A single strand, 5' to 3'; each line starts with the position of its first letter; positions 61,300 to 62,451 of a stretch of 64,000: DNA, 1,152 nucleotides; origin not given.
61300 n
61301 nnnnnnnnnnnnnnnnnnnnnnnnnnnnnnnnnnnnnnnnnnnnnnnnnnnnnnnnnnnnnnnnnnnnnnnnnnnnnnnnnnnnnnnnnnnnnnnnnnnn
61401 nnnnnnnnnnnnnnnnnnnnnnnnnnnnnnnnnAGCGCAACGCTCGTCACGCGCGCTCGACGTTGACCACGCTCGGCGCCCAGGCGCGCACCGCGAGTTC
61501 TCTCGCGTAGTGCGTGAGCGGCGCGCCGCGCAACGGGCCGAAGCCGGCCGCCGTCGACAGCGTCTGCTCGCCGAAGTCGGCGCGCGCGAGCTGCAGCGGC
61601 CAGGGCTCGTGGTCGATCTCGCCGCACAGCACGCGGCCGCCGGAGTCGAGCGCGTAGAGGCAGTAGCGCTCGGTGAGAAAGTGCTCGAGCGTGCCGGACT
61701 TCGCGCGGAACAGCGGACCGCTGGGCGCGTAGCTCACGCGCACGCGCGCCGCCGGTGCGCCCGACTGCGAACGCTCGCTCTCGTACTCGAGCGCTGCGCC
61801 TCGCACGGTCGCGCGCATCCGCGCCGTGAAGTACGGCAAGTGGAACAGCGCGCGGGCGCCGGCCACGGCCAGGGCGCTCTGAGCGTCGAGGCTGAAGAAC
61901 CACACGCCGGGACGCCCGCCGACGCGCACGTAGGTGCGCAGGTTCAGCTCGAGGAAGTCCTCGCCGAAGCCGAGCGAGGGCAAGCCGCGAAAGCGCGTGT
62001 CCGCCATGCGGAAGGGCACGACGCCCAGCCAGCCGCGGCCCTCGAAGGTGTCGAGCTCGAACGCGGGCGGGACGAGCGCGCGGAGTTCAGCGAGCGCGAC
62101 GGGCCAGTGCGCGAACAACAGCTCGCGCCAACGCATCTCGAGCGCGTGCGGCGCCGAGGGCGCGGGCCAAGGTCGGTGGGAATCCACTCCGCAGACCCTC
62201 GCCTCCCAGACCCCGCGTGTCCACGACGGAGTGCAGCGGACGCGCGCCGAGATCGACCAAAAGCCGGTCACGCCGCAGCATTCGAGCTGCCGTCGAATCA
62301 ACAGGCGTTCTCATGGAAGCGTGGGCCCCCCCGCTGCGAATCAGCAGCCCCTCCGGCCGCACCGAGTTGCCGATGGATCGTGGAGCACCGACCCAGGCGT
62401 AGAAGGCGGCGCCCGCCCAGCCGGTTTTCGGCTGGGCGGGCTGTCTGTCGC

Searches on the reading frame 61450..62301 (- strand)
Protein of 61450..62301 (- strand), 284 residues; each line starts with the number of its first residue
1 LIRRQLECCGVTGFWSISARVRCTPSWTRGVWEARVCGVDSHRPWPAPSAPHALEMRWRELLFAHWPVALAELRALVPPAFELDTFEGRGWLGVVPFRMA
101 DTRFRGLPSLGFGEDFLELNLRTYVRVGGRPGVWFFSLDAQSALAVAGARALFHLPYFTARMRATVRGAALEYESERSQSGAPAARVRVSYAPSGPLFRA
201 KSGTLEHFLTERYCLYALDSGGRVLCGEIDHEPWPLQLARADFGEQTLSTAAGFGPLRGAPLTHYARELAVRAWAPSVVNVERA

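Call 61: search_protein_families(library=pfam, proteins=[window:61450-62301:-], max_evalue=0.001)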
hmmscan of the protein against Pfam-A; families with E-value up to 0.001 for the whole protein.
window:61450-62301:- (284 aa): 2 families
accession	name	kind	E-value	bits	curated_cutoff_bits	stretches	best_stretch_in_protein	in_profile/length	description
PF09844.14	DUF2071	-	2.1e-72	243.6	27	1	56-269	2-211/212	Uncharacterized conserved protein (COG2071)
PF06314.16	ADC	-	2.5e-08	34.2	29.8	1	44-192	8-142/238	Acetoacetate decarboxylase (ADC)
